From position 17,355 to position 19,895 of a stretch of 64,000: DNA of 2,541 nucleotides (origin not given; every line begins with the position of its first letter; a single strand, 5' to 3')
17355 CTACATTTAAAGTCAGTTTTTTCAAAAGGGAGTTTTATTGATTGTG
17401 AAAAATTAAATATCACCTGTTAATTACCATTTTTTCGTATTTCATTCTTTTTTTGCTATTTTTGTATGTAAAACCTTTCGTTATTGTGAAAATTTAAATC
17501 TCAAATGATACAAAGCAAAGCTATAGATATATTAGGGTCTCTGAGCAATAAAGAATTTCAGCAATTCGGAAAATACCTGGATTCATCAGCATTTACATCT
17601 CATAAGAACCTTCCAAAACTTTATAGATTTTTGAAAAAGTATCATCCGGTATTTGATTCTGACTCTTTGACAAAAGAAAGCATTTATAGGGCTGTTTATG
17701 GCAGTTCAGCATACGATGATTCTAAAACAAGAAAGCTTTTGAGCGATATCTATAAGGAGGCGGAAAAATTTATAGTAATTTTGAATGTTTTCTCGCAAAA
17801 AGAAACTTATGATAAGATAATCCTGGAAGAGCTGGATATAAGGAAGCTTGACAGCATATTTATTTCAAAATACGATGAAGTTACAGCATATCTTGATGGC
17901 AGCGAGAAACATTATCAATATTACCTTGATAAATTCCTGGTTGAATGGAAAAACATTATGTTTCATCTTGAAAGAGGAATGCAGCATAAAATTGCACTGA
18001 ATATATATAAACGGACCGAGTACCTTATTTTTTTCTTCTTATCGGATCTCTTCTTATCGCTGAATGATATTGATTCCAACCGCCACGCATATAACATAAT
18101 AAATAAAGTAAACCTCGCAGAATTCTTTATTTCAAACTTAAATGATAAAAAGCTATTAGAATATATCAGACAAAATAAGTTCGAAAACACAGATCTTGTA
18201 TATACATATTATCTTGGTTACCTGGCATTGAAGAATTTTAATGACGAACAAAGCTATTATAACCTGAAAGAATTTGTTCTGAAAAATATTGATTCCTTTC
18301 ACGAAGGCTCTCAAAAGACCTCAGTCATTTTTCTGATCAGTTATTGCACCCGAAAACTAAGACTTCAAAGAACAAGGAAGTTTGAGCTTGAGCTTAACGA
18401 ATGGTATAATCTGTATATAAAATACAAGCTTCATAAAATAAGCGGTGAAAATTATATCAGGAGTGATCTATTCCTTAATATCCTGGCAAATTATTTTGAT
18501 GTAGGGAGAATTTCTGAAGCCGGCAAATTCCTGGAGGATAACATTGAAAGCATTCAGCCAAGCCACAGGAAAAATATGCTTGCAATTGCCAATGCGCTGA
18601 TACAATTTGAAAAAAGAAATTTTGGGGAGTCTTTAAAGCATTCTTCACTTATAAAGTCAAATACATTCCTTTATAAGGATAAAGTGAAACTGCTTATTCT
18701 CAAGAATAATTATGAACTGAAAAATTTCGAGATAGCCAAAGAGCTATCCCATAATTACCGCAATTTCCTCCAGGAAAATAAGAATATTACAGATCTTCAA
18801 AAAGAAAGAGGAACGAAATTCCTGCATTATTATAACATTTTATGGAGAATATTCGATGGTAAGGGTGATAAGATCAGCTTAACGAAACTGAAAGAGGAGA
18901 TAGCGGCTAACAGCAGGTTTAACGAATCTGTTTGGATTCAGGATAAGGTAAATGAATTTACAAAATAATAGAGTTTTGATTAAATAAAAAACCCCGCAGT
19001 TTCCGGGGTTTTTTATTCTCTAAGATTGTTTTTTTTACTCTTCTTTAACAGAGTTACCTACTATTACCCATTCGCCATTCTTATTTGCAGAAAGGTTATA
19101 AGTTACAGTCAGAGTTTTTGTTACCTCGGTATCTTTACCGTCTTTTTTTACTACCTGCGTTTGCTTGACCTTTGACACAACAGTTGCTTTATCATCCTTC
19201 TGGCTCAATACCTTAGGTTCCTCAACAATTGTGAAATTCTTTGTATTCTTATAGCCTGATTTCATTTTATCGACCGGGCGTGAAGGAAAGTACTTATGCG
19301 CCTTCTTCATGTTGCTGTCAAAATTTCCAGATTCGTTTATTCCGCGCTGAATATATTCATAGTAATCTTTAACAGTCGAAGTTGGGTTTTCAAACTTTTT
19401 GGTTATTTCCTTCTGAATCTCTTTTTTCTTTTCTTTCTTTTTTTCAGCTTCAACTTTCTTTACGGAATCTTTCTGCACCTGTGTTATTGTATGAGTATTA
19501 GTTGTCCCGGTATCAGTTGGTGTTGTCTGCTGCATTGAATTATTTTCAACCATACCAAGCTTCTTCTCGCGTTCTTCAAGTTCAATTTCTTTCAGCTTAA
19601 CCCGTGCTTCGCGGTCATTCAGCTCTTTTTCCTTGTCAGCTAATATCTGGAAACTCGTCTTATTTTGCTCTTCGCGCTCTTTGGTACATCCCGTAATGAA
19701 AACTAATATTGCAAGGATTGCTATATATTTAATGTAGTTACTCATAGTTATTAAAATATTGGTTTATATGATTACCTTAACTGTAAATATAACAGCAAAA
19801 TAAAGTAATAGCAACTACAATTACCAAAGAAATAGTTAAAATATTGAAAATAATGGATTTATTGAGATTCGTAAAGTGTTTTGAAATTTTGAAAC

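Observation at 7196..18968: Duplicated divergent module (T9SS cargo gene <-> uncharacterised ~490-aa helical protein) bracketing a cargo island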

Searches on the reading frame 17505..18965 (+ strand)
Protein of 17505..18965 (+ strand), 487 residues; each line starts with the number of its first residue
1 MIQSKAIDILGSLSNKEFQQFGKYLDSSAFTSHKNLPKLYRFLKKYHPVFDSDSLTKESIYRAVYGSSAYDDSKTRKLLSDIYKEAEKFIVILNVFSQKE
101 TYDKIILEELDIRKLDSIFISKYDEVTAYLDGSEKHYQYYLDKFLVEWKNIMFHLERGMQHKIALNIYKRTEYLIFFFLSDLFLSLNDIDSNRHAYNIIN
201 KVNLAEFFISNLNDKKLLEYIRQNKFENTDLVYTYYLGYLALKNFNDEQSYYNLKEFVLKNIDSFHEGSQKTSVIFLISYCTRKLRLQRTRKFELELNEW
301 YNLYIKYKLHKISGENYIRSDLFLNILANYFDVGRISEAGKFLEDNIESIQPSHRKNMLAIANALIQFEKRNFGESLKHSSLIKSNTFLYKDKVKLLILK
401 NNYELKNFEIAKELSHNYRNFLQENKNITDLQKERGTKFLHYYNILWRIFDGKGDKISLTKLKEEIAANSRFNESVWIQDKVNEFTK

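Call 4: search_protein_families(library=pfam, proteins=[window:17505-18965:+], max_evalue=0.1)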
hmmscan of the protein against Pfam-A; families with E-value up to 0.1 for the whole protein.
window:17505-18965:+ (487 aa): 2 families
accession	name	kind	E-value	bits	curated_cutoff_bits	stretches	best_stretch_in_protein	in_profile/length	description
PF25058.1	ARM_TT21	-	0.012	16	27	1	319-385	56-122/155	Tetratricopeptide repeat protein 21 ARM repeat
PF03039.19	IL12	-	0.069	13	25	0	351-410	147-204/214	Interleukin-12 alpha subunit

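Call 7: search_protein_families(library=ncbifam, proteins=[window:17505-18965:+], max_evalue=1)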
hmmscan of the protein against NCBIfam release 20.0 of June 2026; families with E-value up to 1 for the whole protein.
window:17505-18965:+ (487 aa): 0 families

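Call 25: search_protein_representatives(protein=window:17505-18965:+)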
Query: 487 residues. Proteins with E-value up to 0.001 (for the whole library): 3607; up to 1e-10: 1308; up to 1e-30: 76. The best 150 are listed.
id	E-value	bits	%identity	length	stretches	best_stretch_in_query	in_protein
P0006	1.4e-128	446.3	48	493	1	1-484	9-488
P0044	1.4e-127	442.9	47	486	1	1-484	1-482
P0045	5.5e-110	384.9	41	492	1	2-485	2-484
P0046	4.6e-98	345.6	41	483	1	1-483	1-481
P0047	4.1e-92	326.0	37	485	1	1-485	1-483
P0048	2.5e-82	293.8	33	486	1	3-485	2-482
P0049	1.2e-70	255.2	34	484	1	1-484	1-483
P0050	5.2e-70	253.1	66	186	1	303-485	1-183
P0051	1.5e-67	245.0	46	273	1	1-272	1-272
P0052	9.7e-49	183.0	30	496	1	1-485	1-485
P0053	1.4e-45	172.6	27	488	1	3-484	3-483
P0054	3.5e-45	171.3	28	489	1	2-484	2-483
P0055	6.6e-45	170.4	28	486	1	3-485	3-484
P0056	6.0e-44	167.2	27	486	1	3-486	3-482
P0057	7.6e-44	166.9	29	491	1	1-481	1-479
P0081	6.8e-36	140.7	29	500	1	1-486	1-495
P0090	6.0e-34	134.2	27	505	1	3-485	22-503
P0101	5.9e-32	127.7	29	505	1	1-486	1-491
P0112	5.6e-31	124.5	30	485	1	1-486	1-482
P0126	2.9e-30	122.1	31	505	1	1-482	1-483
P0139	4.2e-29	118.3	27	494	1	1-485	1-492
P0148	1.2e-28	116.8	25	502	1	3-486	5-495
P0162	5.9e-28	114.5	26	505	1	4-486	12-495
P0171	3.3e-27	112.1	25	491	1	1-483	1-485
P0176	5.0e-27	111.4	27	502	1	1-485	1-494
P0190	3.0e-26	108.9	26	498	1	6-481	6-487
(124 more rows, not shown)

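Call 42: find_encoding_contigs(protein=P0171, flank=8000, max_places=2)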
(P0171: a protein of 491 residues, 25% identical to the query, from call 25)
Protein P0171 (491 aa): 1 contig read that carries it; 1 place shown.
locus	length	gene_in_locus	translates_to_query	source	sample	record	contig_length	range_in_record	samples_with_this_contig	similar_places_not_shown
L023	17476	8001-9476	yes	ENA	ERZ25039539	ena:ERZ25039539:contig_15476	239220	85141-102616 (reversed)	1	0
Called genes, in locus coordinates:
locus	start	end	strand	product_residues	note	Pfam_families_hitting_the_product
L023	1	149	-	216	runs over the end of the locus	-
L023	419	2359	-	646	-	PF00012:HSP70, PF06723:MreB_Mbl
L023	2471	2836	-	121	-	-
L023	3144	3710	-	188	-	PF27746:Small_heat_shock_put (weak), PF00011:HSP20, PF17886:ArsA_HSP20 (weak)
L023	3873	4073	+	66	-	PF01042:Ribonuc_L-PSP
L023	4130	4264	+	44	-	PF01042:Ribonuc_L-PSP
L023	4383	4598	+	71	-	-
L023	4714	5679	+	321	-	PF00155:Aminotran_1_2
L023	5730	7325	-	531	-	PF06739:SBBP (weak), PF18962:Por_Secre_tail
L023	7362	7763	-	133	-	-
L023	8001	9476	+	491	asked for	-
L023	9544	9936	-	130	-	PF18962:Por_Secre_tail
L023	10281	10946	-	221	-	PF13088:BNR_2 (faint)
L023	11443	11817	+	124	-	-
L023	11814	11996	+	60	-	-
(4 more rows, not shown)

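Call 66: search_protein_families(library=padloc, proteins=[window:17505-18965:+], max_evalue=0.01)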
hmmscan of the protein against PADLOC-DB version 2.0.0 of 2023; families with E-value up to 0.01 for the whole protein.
window:17505-18965:+ (487 aa): 0 families

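Call 87: list_cluster_members(proteins=[P0081, P0090, P0101, P0112, P0126, P0139, P0148, P0162, P0176, P0190])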
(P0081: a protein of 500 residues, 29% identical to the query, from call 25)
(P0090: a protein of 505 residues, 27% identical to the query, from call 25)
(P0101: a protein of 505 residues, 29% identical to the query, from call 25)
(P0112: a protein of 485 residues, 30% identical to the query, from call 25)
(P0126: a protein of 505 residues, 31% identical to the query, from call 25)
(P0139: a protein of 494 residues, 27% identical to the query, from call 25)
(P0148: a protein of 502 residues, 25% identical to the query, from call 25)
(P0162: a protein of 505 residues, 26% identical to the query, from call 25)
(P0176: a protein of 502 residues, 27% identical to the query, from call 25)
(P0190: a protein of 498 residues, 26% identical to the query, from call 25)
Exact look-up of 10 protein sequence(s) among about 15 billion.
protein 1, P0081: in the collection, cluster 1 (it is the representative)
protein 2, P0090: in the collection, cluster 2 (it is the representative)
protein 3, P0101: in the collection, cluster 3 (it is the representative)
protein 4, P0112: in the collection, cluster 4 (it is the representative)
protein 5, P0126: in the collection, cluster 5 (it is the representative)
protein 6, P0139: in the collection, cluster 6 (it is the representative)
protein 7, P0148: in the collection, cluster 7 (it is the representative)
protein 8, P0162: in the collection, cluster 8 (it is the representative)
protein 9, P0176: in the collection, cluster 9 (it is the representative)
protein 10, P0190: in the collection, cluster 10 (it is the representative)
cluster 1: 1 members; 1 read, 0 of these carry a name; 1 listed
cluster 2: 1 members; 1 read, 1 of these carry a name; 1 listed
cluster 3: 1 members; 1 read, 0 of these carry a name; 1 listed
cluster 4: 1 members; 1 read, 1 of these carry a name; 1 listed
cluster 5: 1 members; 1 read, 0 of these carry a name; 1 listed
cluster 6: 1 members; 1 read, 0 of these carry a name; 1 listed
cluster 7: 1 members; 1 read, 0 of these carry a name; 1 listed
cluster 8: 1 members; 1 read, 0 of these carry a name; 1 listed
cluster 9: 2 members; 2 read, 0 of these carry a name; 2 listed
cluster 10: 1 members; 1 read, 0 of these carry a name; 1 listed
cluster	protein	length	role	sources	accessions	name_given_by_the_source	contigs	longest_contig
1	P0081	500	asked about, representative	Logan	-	-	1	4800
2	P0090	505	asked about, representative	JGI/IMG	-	hypothetical protein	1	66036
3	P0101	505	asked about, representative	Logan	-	-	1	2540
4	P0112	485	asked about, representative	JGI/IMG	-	hypothetical protein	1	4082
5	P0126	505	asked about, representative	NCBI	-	-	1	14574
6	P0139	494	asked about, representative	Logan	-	-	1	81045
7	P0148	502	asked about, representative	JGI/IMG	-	-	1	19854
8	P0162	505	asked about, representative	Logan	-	-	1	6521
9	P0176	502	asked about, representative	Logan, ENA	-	-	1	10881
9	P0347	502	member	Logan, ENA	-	-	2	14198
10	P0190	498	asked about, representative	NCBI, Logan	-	-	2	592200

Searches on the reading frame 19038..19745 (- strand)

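Call 4: search_protein_families(library=pfam, proteins=[window:19038-19745:-], max_evalue=0.1)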
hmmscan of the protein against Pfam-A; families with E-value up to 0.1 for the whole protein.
window:19038-19745:- (236 aa): 1 family
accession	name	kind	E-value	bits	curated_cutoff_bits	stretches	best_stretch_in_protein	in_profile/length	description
PF08332.16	CaMKII_AD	-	0.031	14.9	22.1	1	167-229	61-120/128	Calcium/calmodulin dependent protein kinase II association domain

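Call 7: search_protein_families(library=ncbifam, proteins=[window:19038-19745:-], max_evalue=1)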
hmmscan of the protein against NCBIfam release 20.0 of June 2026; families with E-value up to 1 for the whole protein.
window:19038-19745:- (236 aa): 0 families

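Call 90: search_protein_families(library=ncbifam, proteins=[window:19038-19745:-], max_evalue=0.001)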
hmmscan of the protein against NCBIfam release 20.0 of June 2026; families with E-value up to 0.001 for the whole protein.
window:19038-19745:- (236 aa): 0 families
